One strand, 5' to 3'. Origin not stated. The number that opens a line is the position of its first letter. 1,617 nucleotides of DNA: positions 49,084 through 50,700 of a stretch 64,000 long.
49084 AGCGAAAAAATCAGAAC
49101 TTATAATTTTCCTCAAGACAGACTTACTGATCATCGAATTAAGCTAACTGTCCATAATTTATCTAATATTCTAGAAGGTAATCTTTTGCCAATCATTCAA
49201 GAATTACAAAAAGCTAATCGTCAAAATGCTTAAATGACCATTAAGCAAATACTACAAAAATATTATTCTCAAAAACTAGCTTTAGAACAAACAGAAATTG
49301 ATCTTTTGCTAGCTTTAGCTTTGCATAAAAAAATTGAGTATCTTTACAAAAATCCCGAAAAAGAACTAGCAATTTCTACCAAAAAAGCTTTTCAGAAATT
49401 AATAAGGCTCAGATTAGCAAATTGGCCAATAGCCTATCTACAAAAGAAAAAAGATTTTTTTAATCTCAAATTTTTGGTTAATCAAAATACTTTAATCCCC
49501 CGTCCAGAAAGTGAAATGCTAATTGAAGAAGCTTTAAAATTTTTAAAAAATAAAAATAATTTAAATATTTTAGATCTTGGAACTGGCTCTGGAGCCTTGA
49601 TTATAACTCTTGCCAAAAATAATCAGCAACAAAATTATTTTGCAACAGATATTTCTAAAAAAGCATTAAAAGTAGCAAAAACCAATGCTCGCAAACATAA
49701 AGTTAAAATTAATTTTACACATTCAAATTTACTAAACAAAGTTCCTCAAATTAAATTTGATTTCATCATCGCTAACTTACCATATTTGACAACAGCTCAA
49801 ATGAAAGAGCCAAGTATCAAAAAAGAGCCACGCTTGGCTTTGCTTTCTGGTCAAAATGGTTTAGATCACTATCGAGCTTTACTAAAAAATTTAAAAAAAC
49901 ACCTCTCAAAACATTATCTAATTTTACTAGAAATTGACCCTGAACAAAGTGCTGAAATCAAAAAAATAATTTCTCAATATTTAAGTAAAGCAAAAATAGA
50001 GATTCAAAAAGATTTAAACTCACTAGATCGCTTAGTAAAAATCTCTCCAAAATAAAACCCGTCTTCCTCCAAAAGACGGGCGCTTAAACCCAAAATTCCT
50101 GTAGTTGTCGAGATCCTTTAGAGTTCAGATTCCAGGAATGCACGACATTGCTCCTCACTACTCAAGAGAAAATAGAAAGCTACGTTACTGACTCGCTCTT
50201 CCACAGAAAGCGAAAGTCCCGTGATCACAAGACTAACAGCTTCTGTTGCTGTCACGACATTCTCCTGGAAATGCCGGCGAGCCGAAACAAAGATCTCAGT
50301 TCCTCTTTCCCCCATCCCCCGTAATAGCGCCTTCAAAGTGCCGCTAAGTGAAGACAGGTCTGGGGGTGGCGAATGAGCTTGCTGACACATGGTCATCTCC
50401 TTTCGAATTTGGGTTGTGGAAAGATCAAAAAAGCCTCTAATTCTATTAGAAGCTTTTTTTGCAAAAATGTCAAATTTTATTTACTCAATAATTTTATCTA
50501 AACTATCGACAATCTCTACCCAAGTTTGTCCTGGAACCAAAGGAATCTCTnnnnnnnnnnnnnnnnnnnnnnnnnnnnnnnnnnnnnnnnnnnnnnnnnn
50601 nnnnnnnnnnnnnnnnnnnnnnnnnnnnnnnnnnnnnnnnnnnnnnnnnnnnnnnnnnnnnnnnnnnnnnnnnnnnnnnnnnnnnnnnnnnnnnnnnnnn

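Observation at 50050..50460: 320-nt GC-rich island bounded by terminators on both sides between prmC and a DUF3048 gene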

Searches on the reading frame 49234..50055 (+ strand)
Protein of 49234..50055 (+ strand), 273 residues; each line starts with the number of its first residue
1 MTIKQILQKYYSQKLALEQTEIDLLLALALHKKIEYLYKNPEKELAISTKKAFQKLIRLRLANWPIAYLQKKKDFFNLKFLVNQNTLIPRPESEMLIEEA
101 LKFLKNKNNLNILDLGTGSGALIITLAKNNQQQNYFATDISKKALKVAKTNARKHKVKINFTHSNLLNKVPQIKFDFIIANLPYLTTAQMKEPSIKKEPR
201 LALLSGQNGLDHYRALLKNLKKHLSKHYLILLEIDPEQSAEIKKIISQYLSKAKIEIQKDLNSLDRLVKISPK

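Call 10: search_protein_families(library=pfam, proteins=[window:49234-50055:+], max_evalue=1)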
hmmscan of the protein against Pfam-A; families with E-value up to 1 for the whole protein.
window:49234-50055:+ (273 aa): 33 families (the best 25 are shown)
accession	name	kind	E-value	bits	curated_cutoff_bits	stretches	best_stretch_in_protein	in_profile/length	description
PF05175.20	MTS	-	8.3e-17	61.8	23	1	101-189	24-113/170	Methyltransferase small domain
PF13847.12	Methyltransf_31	-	2.5e-14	53.6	27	1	107-184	2-84/145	Methyltransferase domain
PF13649.12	Methyltransf_25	-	6.3e-14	52.9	27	1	112-189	1-81/97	Methyltransferase domain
PF06325.19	PrmA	-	2.5e-11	44.1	22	1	106-182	159-234/296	Ribosomal protein L11 methyltransferase (PrmA)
PF08242.18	Methyltransf_12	-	2.2e-10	41.6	30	1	113-181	1-72/98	Methyltransferase domain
PF08241.18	Methyltransf_11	-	5.2e-08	33.8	21.2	1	113-182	1-68/95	Methyltransferase domain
PF02384.22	N6_Mtase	-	1.6e-07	31.4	20.4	1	100-202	38-151/311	N-6 DNA Methylase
PF17827.6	PrmC_N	-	4.8e-07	30.7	23.4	1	16-69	16-69/71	PrmC N-terminal domain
PF12847.13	Methyltransf_18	-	1.1e-06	29.2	27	1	108-179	16-87/151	Methyltransferase domain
PF13489.12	Methyltransf_23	-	1.9e-06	28.2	27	1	101-181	14-88/164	Methyltransferase domain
PF10017.15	Methyltransf_33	-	2.9e-06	27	23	1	90-266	43-207/304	Histidine-specific methyltransferase, SAM-dependent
PF01170.24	UPF0020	-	3.7e-06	27.2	22.3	1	126-191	70-138/197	RMKL-like, methyltransferase domain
PF02390.23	Methyltransf_4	-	3.3e-05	23.9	24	1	111-165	4-59/173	Putative methyltransferase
PF01795.25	Methyltransf_5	-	3.5e-05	23.9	27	1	95-170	7-81/309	MraW methylase family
PF11599.14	AviRa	-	0.0001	22.3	25.7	1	96-152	38-97/232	RRNA methyltransferase AviRa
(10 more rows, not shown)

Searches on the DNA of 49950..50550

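Call 7: search_rna_families(source=window, start=49950, end=50550, threshold=evalue, max_evalue=10, show_alignments=3)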
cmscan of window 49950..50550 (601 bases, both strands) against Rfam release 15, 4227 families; matches with E-value up to 10: 7.
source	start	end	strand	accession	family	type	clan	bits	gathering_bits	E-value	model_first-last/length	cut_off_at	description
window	50424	50471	-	RF02386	sau-19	Gene; sRNA;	-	27.7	80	0.0064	1-75/75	no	Staphylococcus sRNA sau-19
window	50421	50492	-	RF04312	trpB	Cis-reg;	-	18.2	59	7.1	1-107/107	no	trpB ncRNA motif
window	50426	50460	-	RF04251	MIR5070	Gene; miRNA;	CL00139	17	100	2.5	1-116/116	no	MIR5070 microRNA precursor family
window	50381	50462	+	RF01859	Phe_leader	Cis-reg; leader;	-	17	55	4.1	1-125/125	no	Phenylalanine leader peptide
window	50054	50132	-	RF04181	rteR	Gene; sRNA;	-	16.8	72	8.4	1-84/84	no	rteR sRNA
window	50372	50444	+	RF02119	FTX_1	Gene; lncRNA;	-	16.6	50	1.1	1-71/71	no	FTX transcript, XIST regulator conserved region 1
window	50427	50466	-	RF02986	FuFi-1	Gene; sRNA;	-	12.1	59.6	4.1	133-173/175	no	FuFi-1 RNA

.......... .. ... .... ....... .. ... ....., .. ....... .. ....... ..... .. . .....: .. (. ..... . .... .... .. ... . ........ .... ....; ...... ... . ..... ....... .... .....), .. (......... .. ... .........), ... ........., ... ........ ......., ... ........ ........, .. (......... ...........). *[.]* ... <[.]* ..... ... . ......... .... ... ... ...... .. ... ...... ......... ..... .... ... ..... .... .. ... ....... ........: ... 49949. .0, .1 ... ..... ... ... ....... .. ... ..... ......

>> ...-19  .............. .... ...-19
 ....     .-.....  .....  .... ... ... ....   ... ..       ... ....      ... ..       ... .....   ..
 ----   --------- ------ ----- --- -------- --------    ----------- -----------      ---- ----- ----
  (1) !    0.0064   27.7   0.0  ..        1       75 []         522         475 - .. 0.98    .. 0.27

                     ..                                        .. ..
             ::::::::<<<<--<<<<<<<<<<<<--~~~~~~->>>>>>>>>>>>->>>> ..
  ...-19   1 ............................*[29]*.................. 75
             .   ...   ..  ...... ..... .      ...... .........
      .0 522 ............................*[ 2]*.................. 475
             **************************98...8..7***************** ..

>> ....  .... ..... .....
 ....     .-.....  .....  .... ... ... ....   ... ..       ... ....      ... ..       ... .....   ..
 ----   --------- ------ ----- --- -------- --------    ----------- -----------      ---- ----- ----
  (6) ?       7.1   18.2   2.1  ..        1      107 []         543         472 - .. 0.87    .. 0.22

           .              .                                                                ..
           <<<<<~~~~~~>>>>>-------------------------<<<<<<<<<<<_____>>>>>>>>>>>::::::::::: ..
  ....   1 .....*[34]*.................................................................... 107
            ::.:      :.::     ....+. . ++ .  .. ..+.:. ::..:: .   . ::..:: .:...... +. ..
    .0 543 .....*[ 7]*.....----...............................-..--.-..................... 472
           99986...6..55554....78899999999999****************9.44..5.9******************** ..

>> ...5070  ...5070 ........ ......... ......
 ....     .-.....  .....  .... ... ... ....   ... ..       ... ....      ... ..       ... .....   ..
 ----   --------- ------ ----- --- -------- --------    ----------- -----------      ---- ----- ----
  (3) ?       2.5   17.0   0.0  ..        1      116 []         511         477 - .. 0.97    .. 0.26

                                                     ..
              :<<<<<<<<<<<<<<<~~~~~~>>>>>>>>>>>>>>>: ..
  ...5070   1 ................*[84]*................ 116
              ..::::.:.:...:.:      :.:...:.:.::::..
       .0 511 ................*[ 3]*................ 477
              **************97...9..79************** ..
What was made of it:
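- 50427..50459 (.): Hairpin flanked by an A run and a T run: intrinsic terminator of the DUF3048 gene on the minus strand. It is also terminator-like on the plus strand, where T7 follows it. The weak Rfam hits sau-19, trpB and MIR5070 are all on this hairpin (call 7).
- On Rfam structured RNA families (RNaseP_bact_a/b, tmRNA, SRP, 6S and all others): Region 49950-50550 at E<=10: 7 weak hits, none near its cut-off and none to these families (call 7).
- Tried and rejected: By eye, the plus-strand motif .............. resembles RNase P CR-I, but cmscan on both strands gave no RNase P hit (call 7), so I dropped it.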
